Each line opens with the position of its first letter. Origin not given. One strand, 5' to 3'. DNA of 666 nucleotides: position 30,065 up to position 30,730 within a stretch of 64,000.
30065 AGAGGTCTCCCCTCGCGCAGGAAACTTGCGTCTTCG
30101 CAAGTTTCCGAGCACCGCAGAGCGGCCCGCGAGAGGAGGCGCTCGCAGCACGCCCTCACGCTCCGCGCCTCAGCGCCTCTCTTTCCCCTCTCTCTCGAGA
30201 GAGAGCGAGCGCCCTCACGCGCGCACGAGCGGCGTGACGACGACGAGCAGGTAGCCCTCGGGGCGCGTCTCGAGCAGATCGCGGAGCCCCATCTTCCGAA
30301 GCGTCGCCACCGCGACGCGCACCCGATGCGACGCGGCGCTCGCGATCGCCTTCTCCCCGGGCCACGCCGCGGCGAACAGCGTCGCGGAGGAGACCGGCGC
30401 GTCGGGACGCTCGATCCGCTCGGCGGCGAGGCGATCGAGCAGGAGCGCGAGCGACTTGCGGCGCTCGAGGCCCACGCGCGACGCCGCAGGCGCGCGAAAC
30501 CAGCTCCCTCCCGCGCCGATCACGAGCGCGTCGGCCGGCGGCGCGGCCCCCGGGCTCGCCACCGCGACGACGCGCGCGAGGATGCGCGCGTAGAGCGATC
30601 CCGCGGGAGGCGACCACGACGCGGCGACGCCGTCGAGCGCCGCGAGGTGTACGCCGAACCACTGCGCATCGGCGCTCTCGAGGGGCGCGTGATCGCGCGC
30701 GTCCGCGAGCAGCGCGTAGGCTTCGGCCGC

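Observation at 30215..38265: AfsK/AfsR-like kinase-regulator pair with a domain-permuted regulator, abutting a P450/oxygenase operon of unknown substrate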

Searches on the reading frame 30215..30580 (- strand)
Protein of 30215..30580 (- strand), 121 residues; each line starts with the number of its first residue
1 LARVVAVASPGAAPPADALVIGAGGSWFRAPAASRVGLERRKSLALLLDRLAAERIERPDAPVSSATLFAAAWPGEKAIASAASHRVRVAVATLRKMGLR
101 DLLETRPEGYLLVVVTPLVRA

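Call 14: search_protein_families(library=pfam, proteins=[window:30215-30580:-], max_evalue=10)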
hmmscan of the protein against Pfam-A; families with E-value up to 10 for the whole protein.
window:30215-30580:- (121 aa): 1 family
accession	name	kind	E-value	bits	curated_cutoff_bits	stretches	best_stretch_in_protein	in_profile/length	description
PF00486.34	Trans_reg_C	-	0.16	12.5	26.2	1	56-97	18-56/77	Transcriptional regulatory protein, C terminal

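Call 25: search_solved_structures(query=A2, max_evalue=10, show_alignments=3)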
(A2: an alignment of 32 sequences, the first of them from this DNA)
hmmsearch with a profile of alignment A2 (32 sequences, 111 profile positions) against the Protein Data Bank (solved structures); distinct sequences matched with E-value up to 10: 2.
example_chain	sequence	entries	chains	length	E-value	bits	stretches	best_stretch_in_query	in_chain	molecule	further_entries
7lz9_A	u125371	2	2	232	0.097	15.6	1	36-103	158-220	Putative two-component system response regulator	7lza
4cic_A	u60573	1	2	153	1.1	12.2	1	80-104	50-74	TRANSCRIPTIONAL REGULATOR, BADM/RRF2 FAMILY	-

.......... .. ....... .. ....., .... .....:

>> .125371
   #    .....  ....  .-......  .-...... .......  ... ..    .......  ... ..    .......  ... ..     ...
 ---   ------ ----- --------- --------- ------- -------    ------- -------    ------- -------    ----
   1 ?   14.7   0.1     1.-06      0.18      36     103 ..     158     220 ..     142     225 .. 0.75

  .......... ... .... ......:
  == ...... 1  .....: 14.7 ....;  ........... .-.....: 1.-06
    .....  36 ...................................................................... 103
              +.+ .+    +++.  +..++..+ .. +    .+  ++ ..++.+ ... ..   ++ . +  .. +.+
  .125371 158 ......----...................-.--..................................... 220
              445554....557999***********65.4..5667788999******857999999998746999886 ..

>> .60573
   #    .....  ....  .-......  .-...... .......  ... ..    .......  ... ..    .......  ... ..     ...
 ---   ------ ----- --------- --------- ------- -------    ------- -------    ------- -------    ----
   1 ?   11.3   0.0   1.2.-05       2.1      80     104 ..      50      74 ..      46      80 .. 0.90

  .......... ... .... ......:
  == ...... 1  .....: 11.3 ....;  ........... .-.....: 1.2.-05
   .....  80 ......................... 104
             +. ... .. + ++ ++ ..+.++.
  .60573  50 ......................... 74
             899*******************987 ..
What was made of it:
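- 30215..30547 (-): C-terminal OmpR/PhoB-type winged-helix DNA-binding domain (residues 722-831). The PDB profile top hit is the VanR DNA-binding domain, E=0.097, in register (call 25).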

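Call 26: search_protein_families(library=pfam, alignment_id=A2, max_evalue=1)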
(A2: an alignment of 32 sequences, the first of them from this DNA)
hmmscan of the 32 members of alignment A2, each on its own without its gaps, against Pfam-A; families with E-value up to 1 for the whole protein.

A. member 1, seq(110 aa): 1 family
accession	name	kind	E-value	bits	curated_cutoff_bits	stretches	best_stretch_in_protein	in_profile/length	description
PF00486.34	Trans_reg_C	-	0.13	12.8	26.2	1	45-86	18-56/77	Transcriptional regulatory protein, C terminal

B. families by the number of members that match (of 32 scanned): 4 families
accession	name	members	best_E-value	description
PF00486.34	Trans_reg_C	8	0.00044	Transcriptional regulatory protein, C terminal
PF14408.11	Actino_peptide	1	0.073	Ribosomally synthesised peptide in actinomycetes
PF19460.4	DUF5997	1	0.14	Family of unknown function (DUF5997)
PF01189.24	Methyltr_RsmB-F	1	0.22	16S rRNA methyltransferase RsmB/F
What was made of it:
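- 30215..30547 (-): Pfam Trans_reg_C is sub-threshold (calls 14, 26).
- On OmpR/PhoB winged helix (Pfam Trans_reg_C): Eight of 32 homologues reach E<=1, with a best E of 4.4e-4 (calls 14, 26).
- Checked: By Pfam it does not reach threshold: 12.5 bits against a 26.2 cut-off, E=0.16 (calls 14, 26).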

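Call 32: predict_structure(alignment_id=A2)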
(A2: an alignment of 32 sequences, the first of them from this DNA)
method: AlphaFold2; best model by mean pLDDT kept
length: 110 residues; sequences in the alignment: 32
mean_pLDDT: 96.6   pTM: 0.89
mean pLDDT of the five models: 96.6, 96.5, 96.5, 96.1, 88.8
residues with pLDDT >= 90: 106; 70-90: 4; 50-70: 0; < 50: 0
segments of 3 or more residues with pLDDT < 50: none
pLDDT, mean of each block of 10 residues (from residue 1): 92 97 96 98 97 98 97 98 98 97 96
secondary structure, 60 per line:
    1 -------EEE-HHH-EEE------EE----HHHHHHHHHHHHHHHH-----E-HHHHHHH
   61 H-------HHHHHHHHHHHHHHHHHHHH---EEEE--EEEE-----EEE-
elements in order: E8-10 E16-18 H31-46 H54-61 H69-88 E92-95 E98-101 E107-109
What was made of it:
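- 30215..30547 (-): AF2 pLDDT 96.6 (call 32).
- On OmpR/PhoB winged helix (Pfam Trans_reg_C): The AF2 secondary structure is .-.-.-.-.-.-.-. at pLDDT 96.6 (call 32).
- Checked: The AF2 model has pLDDT 96.6 (call 32).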

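Call 35: fold_search(model_id=the predicted structure, library=pdb)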
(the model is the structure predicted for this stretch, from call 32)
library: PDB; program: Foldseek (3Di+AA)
matches with E <= 10: 338; with E <= 0.001: 0
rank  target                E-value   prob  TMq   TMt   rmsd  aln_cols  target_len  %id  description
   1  8b4c_D                1.6e-03  1.00  0.64  0.65   3.1       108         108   20  ToxR bacterial transcriptional regulator bound to 20 bp toxT promoter DNA (released 2023-08-09)
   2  8b4d_C                2.0e-03  1.00  0.54  0.55   6.2       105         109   23  ToxR bacterial transcriptional regulator bound to 40 bp toxT promoter DNA (released 2023-08-09)
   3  5ju7                  3.0e-03  1.00  0.58  0.60   2.8        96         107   21  DNA BINDING DOMAIN OF E.COLI CADC (released 2017-04-26)
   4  8b4d_B                5.0e-03  1.00  0.63  0.64   3.3       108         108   20  ToxR bacterial transcriptional regulator bound to 40 bp toxT promoter DNA (released 2023-08-09)
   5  3rjp                  5.7e-03  1.00  0.64  0.72   2.9       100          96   17  Crystal structure of the DNA binding domain of CovR from Streptococcus pyogenes (released 2012-04-25)
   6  5dcm_B                7.8e-03  1.00  0.57  0.63   3.4        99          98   21  Structure of a lantibiotic response regulator: C-terminal domain of the nisin resistance regulator NsrR (released 2016-07-06)
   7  8b4e_A                8.9e-03  1.00  0.59  0.60   2.4        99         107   23  ToxR bacterial transcriptional regulator bound to 25 bp toxT promoter DNA (released 2023-08-09)
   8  8hvr_I                1.0e-02  1.00  0.67  0.32   3.3       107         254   20  Cryo-EM structure of AfsR-dependent transcription activation complex with afsS promoter (released 2023-12-27)
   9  8b4b_W                1.1e-02  1.00  0.59  0.59   2.3        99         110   23  ToxR bacterial transcriptional regulator bound to 19 bp ompU promoter DNA (released 2023-08-09)
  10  1odd                  1.2e-02  0.99  0.55  0.59   4.8       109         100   20  OMPR C-TERMINAL DOMAIN (OMPR-C) FROM ESCHERICHIA COLI (released 1997-05-15)
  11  9dlu_MODEL_1_A        1.8e-02  1.00  0.55  0.57   3.0        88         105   16  Solution structure of Staphylococcus aureus response regulator ArlR DNA-binding domain (released 2025-09-17)
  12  5dcm_A                1.9e-02  1.00  0.57  0.63   3.5       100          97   22  Structure of a lantibiotic response regulator: C-terminal domain of the nisin resistance regulator NsrR (released 2016-07-06)
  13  2pmu_B                1.9e-02  1.00  0.56  0.59   4.4        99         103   19  Crystal structure of the DNA-binding domain of PhoP (released 2008-02-26)
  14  7lz9                  2.0e-02  1.00  0.60  0.33   2.1        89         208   24  Inactive form of VanR from S. coelicolor (released 2021-07-14)
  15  1opc                  2.0e-02  1.00  0.57  0.63   3.9       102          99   20  OMPR DNA-BINDING DOMAIN, ESCHERICHIA COLI (released 1997-04-01)
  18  8k60_J                2.6e-02  1.00  0.63  0.30   3.0        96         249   23  Cryo-EM structure of Streptomyces coelicolor transcription initiation complex with the global transcription factor Afs (released 2024-07-31)
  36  2ff4_B                7.9e-02  0.99  0.65  0.21   2.8       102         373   24  Mycobacterium tuberculosis EmbR in complex with low affinity phosphopeptide (released 2006-01-24)
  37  2ff4_A                7.9e-02  0.99  0.63  0.21   3.1       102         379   22  Mycobacterium tuberculosis EmbR in complex with low affinity phosphopeptide (released 2006-01-24)
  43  2fez                  1.1e-01  0.98  0.63  0.21   3.0       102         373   22  Mycobacterium tuberculosis EmbR (released 2006-01-24)
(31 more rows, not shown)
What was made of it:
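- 30215..30547 (-): Foldseek top-50 hits are all OmpR-family DNA-binding domains, including AfsR 8hvr and EmbR 2ff4 (call 35).
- On SARP / AfsR family: The wHTH occupies residues 722-831 of 831 (calls 32, 35).
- On OmpR/PhoB winged helix (Pfam Trans_reg_C): The top-50 Foldseek hits all belong to this family (call 35).
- On MalT/LAL regulators: The C-terminal fold is of the OmpR type (call 35).
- Closest known: AfsR. Same: The AfsR DNA-binding domain is among the structural matches (8hvr and 8k60, call 35).
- Closest known: EmbR-PknH. Same: EmbR is among the structural matches (2ff4 and 2fez, call 35).
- Checked: All top-50 Foldseek PDB hits are ToxR, CadC, CovR, OmpR, PhoP, AfsR or EmbR DNA-binding domains, with probability about 1 and TM 0.44-0.67 (call 35).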

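Call 38: find_related_loci(query=A3, collection=genome_contigs, flank=10000)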
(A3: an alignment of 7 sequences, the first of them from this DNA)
Query A3 (110 aa) in genome_contigs; peptide patterns used: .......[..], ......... (x = any residue, [..] = any of these).
128 stretches matched a pattern; 4 encode a relative of the query (tblastn E <= 1e-3); 4 distinct loci.
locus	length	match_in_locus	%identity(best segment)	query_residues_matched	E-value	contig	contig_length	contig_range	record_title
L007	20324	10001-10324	71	3-110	2e-45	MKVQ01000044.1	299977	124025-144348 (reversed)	MAG: Myxococcales bacterium 68-20 scnpilot_expt_750_bf_scaffold_53, whole genome shotgun sequence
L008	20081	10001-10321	59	3-109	8e-37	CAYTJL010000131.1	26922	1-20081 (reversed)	MAG TPA_asm: uncultured Polyangiaceae bacterium isolate SRP189682_co1_9 genome assembly, contig: NODE_2827_length_26922_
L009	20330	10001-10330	65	1-109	1e-36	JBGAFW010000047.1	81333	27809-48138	MAG: Labilithrix sp. isolate MAG_MBR_H125.011 MBRH125-11_opera_contig_1263, whole genome shotgun sequence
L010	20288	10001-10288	52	1-99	3e-25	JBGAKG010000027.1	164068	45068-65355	MAG: Polyangiaceae bacterium isolate MAG_AAO_H125.35 AAOH125-35_opera_contig_420, whole genome shotgun sequence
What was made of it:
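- Tried and rejected: A 7-sequence alignment returned only 4 genome loci (call 38).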

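Call 62: search_protein_representatives(alignment_id=A2)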
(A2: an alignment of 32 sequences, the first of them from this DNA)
Query: 32 sequences, 111 profile positions. Proteins with E-value up to 0.001 (for the whole library): 5583; up to 1e-10: 5046; up to 1e-30: 326. The best 150 are listed.
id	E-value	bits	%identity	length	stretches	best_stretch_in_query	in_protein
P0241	5.2e-48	177.5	-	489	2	3-109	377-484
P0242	2.2e-44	165.8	-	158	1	2-110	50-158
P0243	2.2e-43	162.6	-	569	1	2-109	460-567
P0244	2.2e-43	162.6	-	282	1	2-109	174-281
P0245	6.4e-43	161.1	-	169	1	2-108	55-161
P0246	1.1e-42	160.4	-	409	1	3-110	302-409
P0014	1.2e-42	160.2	-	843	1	2-110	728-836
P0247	1.6e-42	159.9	-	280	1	2-109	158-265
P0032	2.1e-42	159.5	-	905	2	2-109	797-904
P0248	9.1e-42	157.4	-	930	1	2-110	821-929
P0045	9.8e-42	157.3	-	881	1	2-110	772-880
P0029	3.0e-41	155.8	-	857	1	3-110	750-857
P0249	6.7e-41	154.6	-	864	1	3-109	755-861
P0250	6.8e-41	154.6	-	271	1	3-109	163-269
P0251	1.3e-40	153.7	-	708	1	3-109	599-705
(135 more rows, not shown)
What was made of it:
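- The wHTH family has 5,583 clusters at 50% identity, and the domain is C-terminal in all 150 listed (call 62).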
